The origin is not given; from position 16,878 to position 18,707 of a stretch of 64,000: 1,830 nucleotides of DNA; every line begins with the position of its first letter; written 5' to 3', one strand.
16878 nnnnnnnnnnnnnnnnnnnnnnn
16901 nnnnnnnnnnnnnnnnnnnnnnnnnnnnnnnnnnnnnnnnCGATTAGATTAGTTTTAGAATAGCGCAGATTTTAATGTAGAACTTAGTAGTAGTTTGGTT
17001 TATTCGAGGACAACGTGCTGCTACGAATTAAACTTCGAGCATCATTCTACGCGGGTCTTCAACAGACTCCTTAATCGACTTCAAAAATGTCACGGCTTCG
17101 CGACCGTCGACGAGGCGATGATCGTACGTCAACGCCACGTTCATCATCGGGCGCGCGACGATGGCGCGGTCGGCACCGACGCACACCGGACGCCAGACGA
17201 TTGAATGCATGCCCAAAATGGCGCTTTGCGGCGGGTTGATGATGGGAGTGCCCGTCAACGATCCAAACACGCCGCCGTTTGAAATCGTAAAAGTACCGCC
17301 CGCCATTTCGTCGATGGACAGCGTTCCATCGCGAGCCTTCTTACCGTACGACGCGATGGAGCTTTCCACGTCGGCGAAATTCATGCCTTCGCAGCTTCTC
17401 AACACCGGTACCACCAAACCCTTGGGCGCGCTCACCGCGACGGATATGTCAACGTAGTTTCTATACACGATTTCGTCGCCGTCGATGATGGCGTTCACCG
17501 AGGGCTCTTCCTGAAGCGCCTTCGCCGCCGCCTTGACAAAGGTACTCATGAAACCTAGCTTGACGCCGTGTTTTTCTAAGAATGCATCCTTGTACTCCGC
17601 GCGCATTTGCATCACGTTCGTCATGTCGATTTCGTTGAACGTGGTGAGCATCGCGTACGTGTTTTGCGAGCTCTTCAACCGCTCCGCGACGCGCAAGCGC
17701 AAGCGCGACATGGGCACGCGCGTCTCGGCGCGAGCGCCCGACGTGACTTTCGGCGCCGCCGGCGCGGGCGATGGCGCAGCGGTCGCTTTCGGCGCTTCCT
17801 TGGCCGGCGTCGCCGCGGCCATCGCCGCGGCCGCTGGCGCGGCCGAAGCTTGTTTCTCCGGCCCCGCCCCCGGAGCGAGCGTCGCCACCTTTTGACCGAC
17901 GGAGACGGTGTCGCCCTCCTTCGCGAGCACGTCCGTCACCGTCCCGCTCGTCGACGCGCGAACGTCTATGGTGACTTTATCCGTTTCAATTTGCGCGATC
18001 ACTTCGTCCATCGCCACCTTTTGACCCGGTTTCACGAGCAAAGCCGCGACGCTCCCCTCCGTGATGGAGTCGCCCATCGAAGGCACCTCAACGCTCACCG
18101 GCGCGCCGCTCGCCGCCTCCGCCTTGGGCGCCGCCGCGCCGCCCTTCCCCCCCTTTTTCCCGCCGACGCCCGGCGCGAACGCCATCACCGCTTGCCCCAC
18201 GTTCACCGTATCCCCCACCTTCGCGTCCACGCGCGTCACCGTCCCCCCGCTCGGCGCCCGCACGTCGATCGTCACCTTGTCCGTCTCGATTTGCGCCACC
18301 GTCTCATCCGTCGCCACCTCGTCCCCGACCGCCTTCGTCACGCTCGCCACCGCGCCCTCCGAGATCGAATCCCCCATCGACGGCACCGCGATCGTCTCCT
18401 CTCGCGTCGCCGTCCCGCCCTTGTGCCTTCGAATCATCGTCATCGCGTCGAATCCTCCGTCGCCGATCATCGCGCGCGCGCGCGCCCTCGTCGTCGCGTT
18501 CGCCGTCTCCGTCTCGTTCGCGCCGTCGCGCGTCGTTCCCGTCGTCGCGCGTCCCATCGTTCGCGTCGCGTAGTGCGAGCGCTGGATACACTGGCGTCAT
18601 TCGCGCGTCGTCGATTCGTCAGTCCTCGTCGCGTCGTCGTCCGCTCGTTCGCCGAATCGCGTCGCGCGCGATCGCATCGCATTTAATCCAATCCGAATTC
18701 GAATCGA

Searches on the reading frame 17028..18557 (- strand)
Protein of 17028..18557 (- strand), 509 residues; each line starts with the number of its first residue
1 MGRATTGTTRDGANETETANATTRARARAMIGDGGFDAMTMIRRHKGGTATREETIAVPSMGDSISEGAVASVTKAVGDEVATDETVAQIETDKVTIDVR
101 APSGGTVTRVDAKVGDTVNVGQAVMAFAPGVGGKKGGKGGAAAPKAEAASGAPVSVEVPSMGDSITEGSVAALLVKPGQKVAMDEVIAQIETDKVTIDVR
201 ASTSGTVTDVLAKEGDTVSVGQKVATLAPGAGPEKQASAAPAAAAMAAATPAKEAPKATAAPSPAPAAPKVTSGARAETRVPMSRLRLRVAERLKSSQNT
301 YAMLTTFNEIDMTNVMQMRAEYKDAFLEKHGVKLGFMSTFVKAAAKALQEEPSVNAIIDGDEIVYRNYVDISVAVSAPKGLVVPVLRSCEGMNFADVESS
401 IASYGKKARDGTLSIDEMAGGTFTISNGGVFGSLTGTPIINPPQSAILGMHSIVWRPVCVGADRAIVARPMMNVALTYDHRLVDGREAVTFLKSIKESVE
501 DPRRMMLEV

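Call 30: find_homologous_proteins(query=window:17028-18557:-, max_evalue=1e-60)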
Query window:17028-18557:- (509 aa): 8000 proteins with E <= 1e-60 among 8000 candidates; the best 120 are listed.
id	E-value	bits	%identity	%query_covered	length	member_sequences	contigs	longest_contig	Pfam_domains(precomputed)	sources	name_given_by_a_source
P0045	0.0e+0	1062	99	100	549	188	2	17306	PF13375.13,PF25984.1,PF01597.26,PF00198.29,PF00364.29,PF25919.1,PF25917.1,PF25997.1,PF26018.1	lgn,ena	-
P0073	1.2e-274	929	89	93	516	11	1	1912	PF13375.13,PF25984.1,PF01597.26,PF00198.29,PF00364.29,PF25919.1,PF25917.1,PF25997.1,PF26018.1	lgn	-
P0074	1.1e-230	785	82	92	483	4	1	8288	PF13375.13,PF25984.1,PF01597.26,PF00198.29,PF00364.29,PF25919.1,PF25917.1,PF25997.1,PF26018.1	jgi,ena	-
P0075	6.8e-230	782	77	98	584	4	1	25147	PF25973.1,PF13375.13,PF01597.26,PF00198.29,PF00364.29,PF25919.1,PF25917.1,PF25997.1,PF26018.1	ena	-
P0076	9.4e-229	778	77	95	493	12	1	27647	PF25973.1,PF13375.13,PF25984.1,PF01597.26,PF00198.29,PF00364.29,PF25919.1,PF25917.1,PF25997.1,PF26018.1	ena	-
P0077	5.2e-226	769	80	90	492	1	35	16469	PF25973.1,PF13375.13,PF25984.1,PF01597.26,PF00198.29,PF00364.29,PF25919.1,PF25917.1,PF25997.1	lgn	-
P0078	7.1e-225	765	78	90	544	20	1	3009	PF25973.1,PF13375.13,PF25984.1,PF00198.29,PF00364.29,PF25919.1,PF25917.1,PF25997.1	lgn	-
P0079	7.2e-225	765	79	88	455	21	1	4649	PF13375.13,PF25984.1,PF01597.26,PF00198.29,PF00364.29,PF25919.1,PF25917.1,PF25997.1,PF26018.1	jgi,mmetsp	mmetsp:Transcript_4844/g.15804 ORF Transcript_4844/g.15804 Transcript_4844/m.15804 type:complete len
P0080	1.2e-224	765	80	90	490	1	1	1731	PF25973.1,PF13375.13,PF25984.1,PF01597.26,PF00198.29,PF00364.29,PF25919.1,PF25917.1,PF25997.1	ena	-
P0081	3.8e-224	763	81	88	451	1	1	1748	PF13375.13,PF25984.1,PF01597.26,PF00198.29,PF00364.29,PF25919.1,PF25917.1,PF25997.1,PF26018.1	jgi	-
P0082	7.8e-223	759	76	92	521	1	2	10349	PF25973.1,PF13375.13,PF25984.1,PF01597.26,PF00198.29,PF00364.29,PF25919.1,PF25917.1,PF25997.1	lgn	-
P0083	3.0e-222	757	79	90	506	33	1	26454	PF25973.1,PF13375.13,PF25984.1,PF01597.26,PF00198.29,PF00364.29,PF25919.1,PF25917.1,PF25997.1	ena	-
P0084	9.3e-217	739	77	90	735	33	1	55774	PF13375.13,PF01597.26,PF00198.29,PF00364.29,PF25919.1,PF25917.1,PF25997.1,PF26018.1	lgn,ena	-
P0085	1.0e-214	732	74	95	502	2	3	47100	PF13375.13,PF25984.1,PF00198.29,PF00364.29,PF25919.1,PF25917.1,PF25997.1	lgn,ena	-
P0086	1.2e-214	732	78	90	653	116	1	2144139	PF13375.13,PF01597.26,PF00198.29,PF00364.29,PF25919.1,PF25917.1,PF25997.1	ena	-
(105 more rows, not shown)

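Call 32: find_encoding_contigs(protein=P0074, flank=8000, max_places=2)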
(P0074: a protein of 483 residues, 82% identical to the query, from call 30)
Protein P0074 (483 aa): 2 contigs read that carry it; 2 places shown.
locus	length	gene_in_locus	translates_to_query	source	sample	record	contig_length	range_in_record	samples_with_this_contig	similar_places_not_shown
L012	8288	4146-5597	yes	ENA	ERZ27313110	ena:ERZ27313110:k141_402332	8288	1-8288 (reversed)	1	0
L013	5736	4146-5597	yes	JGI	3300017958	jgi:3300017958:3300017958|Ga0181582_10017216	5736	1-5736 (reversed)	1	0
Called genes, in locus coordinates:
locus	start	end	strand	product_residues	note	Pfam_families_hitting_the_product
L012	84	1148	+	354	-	PF00583:Acetyltransf_1, PF13508:Acetyltransf_7, PF13527:Acetyltransf_9 (weak)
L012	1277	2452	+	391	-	-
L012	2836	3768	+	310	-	-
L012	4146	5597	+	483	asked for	PF00364:Biotin_lipoyl, PF01597:GCV_H (faint), PF13375:RnfC_N (faint), PF25917:BSH_RND (weak), PF25997:BSH_YhbJ (weak), PF00364:Biotin_lipoyl, PF25917:BSH_RND (weak), PF00198:2-oxoacid_dh, +3 more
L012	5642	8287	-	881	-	?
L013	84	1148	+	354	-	PF00583:Acetyltransf_1, PF13508:Acetyltransf_7, PF13527:Acetyltransf_9 (weak)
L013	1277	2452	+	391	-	-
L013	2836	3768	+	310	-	-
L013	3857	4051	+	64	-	-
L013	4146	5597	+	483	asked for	PF00364:Biotin_lipoyl, PF01597:GCV_H (faint), PF13375:RnfC_N (faint), PF25917:BSH_RND (weak), PF25997:BSH_YhbJ (weak), PF00364:Biotin_lipoyl, PF25917:BSH_RND (weak), PF00198:2-oxoacid_dh, +3 more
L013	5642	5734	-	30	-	?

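Call 33: find_encoding_contigs(protein=P0086, flank=8000, max_places=2)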
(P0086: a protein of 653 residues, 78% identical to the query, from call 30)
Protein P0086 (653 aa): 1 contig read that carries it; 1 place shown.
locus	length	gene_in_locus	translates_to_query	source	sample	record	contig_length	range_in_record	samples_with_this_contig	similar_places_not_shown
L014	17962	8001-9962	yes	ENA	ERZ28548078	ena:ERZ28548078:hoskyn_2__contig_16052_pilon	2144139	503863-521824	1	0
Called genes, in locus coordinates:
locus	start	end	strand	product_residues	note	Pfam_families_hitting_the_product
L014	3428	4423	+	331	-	PF13673:Acetyltransf_10 (faint), PF00583:Acetyltransf_1, PF13508:Acetyltransf_7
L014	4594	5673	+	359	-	-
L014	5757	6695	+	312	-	-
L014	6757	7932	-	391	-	PF03151:TPT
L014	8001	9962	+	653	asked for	PF00364:Biotin_lipoyl, PF01597:GCV_H (faint), PF13375:RnfC_N (faint), PF25917:BSH_RND (weak), PF25919:BSH_CusB (faint), PF00364:Biotin_lipoyl, PF25917:BSH_RND (weak), PF00198:2-oxoacid_dh, +1 more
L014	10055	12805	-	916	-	PF03109:ABC1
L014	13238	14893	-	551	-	-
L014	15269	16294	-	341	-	PF02492:cobW, PF07683:CobW_C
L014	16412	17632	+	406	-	PF01479:S4 (weak), PF00849:PseudoU_synth_2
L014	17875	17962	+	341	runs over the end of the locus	PF03040:CemA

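Call 34: find_encoding_contigs(protein=P0084, flank=8000, max_places=2)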
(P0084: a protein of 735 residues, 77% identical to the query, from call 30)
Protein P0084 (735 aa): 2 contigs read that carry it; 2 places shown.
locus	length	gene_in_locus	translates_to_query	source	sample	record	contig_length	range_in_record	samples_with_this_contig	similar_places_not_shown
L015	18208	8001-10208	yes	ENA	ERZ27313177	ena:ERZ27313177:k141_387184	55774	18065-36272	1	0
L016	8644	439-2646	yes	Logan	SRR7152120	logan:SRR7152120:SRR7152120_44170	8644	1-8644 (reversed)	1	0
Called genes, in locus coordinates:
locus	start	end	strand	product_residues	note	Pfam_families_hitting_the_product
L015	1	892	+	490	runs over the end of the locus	PF01636:APH (faint), PF00069:Pkinase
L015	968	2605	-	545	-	PF13640:2OG-FeII_Oxy_3, PF13661:2OG-FeII_Oxy_4, PF10637:Ofd1_CTDD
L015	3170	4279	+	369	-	PF00583:Acetyltransf_1, PF13508:Acetyltransf_7, PF13673:Acetyltransf_10 (faint)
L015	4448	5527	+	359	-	-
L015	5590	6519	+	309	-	-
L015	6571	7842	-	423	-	PF03151:TPT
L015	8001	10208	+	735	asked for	PF25919:BSH_CusB (faint), PF00364:Biotin_lipoyl, PF01597:GCV_H (faint), PF13375:RnfC_N (faint), PF25917:BSH_RND (weak), PF25997:BSH_YhbJ (faint), PF00364:Biotin_lipoyl, PF00198:2-oxoacid_dh, +1 more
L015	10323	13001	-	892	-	PF03109:ABC1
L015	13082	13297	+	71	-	-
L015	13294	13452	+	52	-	-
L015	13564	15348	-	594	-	-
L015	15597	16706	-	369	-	PF03193:RsgA_GTPase (faint), PF02492:cobW, PF07683:CobW_C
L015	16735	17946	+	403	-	PF01479:S4 (weak), PF00849:PseudoU_synth_2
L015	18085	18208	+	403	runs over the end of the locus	PF03040:CemA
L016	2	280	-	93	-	?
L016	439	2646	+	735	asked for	PF25919:BSH_CusB (faint), PF00364:Biotin_lipoyl, PF01597:GCV_H (faint), PF13375:RnfC_N (faint), PF25917:BSH_RND (weak), PF25997:BSH_YhbJ (faint), PF00364:Biotin_lipoyl, PF00198:2-oxoacid_dh, +1 more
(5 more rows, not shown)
